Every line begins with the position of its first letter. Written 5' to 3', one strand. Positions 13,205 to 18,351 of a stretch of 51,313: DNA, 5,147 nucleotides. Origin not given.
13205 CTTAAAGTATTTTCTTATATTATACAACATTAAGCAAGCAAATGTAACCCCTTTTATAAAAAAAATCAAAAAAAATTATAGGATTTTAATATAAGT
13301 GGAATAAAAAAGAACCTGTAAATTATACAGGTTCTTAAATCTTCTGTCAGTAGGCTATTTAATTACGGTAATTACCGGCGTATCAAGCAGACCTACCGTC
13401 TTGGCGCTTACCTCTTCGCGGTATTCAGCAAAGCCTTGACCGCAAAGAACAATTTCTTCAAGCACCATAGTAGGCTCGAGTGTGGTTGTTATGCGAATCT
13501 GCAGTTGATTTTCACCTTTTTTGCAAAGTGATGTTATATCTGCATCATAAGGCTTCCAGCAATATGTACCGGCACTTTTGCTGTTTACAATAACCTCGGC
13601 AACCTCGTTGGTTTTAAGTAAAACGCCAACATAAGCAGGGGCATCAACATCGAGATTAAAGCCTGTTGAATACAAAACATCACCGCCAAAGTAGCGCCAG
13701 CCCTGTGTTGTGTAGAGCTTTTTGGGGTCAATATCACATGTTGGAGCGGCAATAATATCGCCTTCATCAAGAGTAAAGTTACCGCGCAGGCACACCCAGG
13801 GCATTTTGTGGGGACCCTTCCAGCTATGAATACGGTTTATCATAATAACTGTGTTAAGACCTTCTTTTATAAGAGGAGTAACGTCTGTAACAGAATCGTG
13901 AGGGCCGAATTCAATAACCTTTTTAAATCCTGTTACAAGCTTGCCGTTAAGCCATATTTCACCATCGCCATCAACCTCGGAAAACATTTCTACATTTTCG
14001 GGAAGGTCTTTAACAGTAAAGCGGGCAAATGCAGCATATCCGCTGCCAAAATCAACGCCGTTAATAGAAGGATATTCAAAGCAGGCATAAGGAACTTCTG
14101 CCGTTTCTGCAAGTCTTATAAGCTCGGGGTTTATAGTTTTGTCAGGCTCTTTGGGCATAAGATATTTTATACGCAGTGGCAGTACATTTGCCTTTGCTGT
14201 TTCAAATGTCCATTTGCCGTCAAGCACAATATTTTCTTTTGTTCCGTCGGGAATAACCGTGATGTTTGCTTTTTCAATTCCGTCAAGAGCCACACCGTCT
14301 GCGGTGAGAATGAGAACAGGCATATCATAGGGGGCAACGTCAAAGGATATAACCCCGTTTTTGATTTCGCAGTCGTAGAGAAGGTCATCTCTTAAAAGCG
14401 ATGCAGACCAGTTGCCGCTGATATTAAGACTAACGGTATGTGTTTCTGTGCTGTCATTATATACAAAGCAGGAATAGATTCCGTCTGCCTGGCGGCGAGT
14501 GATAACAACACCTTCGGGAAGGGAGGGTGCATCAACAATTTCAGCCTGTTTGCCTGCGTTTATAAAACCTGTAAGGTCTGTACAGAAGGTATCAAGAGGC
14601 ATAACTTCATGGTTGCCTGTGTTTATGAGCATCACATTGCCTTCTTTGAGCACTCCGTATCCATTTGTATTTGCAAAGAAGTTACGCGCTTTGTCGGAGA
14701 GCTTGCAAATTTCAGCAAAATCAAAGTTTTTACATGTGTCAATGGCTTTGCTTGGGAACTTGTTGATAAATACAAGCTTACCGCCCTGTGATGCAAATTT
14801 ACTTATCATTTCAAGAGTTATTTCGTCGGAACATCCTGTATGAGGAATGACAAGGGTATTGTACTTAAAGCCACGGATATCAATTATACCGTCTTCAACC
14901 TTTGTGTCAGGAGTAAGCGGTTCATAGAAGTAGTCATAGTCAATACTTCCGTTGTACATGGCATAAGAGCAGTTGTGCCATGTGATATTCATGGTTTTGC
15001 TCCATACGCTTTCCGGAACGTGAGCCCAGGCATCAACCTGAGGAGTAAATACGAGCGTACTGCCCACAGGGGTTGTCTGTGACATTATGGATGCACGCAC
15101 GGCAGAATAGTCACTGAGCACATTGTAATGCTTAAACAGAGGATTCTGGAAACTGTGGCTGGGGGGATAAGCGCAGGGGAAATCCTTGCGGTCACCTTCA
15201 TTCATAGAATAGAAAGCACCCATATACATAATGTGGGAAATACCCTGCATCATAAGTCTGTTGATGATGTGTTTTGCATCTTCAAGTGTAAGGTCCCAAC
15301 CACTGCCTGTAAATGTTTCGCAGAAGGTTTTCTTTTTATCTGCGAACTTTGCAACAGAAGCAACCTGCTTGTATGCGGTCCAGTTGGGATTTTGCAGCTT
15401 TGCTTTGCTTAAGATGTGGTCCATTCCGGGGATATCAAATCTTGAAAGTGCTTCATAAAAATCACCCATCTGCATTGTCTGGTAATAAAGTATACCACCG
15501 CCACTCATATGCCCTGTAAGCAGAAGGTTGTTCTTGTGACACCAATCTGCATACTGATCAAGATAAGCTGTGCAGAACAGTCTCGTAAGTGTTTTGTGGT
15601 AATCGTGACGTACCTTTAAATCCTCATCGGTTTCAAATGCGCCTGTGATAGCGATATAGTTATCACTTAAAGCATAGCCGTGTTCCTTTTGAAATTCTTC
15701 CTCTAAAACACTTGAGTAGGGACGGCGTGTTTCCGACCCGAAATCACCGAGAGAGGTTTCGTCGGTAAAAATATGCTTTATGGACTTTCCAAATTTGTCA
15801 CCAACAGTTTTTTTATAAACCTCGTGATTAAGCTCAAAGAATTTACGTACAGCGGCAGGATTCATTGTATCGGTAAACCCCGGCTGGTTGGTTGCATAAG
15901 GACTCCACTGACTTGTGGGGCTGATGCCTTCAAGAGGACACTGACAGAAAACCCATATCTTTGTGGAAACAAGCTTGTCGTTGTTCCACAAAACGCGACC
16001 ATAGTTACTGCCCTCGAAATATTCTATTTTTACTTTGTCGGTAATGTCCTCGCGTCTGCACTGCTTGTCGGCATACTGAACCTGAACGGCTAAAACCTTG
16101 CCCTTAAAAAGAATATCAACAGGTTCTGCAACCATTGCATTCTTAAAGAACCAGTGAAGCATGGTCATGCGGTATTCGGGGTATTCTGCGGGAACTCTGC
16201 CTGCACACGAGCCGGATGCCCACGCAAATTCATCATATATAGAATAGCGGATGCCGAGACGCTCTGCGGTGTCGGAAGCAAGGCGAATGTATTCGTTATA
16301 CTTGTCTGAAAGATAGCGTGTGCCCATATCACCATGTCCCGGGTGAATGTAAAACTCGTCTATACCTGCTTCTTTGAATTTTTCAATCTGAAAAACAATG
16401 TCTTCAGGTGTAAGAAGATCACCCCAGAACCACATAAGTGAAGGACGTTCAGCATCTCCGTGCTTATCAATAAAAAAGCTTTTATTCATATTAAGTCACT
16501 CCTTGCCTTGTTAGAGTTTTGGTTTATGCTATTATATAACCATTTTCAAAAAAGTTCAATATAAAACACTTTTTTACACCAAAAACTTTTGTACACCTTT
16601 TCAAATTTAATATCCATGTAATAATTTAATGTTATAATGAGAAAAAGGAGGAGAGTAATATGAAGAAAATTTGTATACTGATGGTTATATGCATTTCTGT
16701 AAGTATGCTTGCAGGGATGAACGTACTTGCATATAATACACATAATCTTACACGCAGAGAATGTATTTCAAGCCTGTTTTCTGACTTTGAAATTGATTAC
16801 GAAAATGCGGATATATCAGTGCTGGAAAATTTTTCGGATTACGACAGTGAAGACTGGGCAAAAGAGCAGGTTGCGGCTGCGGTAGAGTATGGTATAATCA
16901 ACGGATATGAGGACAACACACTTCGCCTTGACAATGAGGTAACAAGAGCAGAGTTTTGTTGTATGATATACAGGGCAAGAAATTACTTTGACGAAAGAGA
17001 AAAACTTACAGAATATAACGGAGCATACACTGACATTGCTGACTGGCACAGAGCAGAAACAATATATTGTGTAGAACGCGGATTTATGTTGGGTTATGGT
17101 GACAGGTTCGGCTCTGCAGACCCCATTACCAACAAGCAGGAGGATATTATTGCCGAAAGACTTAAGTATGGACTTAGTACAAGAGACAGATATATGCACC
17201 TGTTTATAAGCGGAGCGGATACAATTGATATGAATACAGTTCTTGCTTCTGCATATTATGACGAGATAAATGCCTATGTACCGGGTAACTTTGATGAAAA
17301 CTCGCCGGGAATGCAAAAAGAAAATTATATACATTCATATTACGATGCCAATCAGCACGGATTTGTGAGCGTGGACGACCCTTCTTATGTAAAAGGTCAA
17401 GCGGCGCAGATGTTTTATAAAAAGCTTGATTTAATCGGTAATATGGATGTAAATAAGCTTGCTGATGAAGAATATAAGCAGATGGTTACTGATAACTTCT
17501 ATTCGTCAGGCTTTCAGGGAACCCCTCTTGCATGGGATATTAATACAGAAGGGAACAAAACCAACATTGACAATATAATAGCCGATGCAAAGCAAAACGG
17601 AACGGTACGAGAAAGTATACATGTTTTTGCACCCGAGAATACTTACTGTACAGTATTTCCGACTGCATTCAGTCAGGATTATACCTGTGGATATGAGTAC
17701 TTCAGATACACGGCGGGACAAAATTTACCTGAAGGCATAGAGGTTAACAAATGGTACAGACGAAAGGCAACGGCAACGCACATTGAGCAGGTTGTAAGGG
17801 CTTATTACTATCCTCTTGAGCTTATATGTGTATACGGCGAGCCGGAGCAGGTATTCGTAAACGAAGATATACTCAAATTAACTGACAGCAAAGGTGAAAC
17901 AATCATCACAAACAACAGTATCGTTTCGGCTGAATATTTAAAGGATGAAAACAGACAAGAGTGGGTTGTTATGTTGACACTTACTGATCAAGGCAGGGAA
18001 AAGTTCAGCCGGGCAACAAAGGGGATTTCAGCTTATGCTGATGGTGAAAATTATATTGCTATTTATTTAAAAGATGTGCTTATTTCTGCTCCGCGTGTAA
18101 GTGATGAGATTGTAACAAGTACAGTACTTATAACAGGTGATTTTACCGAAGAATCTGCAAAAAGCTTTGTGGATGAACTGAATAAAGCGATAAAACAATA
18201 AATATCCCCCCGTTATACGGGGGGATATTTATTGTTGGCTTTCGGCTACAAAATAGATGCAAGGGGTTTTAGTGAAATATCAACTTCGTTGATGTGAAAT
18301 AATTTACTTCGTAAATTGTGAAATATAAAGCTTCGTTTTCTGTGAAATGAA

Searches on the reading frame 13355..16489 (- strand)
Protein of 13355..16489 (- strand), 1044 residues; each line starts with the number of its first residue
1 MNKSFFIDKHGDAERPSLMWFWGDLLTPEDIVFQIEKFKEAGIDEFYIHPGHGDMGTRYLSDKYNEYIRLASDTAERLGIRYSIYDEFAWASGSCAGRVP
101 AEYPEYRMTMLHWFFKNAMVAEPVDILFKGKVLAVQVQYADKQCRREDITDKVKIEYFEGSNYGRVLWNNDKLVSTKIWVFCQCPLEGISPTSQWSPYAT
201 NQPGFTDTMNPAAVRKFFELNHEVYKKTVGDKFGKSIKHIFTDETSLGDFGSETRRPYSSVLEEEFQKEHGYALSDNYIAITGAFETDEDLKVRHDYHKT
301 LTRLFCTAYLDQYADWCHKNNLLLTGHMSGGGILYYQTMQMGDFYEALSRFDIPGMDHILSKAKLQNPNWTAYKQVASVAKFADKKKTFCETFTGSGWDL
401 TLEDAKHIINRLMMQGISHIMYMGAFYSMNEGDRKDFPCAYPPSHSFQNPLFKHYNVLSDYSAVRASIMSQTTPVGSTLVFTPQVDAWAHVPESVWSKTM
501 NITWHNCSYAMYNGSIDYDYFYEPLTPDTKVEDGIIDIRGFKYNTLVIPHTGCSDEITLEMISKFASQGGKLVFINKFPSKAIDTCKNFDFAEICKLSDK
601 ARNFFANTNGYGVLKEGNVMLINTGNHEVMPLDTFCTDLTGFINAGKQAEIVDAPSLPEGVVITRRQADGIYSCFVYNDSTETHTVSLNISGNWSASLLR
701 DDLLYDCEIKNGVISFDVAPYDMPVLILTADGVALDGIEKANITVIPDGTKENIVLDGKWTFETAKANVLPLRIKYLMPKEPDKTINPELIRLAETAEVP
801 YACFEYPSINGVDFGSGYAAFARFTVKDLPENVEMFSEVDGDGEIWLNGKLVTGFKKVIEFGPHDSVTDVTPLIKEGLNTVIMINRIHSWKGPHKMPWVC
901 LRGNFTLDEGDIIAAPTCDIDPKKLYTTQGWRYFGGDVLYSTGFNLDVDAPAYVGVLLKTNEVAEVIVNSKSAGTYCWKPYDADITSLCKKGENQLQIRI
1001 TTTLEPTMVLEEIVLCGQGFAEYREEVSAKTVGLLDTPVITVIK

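Call 29: search_protein_families(library=pfam, proteins=[window:13355-16489:-])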
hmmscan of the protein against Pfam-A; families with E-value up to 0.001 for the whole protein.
window:13355-16489:- (1044 aa): 1 family
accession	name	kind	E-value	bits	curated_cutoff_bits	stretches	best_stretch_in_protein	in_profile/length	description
PF17132.9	Glyco_hydro_106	-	1.2e-12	47.6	29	1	206-421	268-480/743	alpha-L-rhamnosidase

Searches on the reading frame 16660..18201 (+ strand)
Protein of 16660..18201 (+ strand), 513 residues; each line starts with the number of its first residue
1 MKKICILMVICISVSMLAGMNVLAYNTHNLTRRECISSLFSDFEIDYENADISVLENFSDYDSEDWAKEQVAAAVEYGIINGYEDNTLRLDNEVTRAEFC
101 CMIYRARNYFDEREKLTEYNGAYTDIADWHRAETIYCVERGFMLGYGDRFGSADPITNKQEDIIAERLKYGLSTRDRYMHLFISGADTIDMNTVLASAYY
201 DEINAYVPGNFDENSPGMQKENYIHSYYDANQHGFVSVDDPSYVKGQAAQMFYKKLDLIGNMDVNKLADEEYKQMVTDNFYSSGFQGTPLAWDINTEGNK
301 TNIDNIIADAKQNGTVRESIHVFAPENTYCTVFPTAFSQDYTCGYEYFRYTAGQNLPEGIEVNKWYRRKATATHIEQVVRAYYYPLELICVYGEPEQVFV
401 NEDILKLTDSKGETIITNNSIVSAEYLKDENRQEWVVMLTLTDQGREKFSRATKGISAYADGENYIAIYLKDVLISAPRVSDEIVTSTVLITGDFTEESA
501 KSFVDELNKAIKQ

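Call 29: search_protein_families(library=pfam, proteins=[window:16660-18201:+])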
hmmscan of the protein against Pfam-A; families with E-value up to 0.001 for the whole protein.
window:16660-18201:+ (513 aa): 2 families
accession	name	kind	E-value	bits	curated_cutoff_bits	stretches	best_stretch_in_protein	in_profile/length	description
PF22599.2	SecDF_P1_head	-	6.4e-15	55.5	27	1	413-502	18-102/114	SecDF, P1 head subdomain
PF00395.25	SLH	-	6.2e-13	48.9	20.8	1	58-100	2-44/44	S-layer homology domain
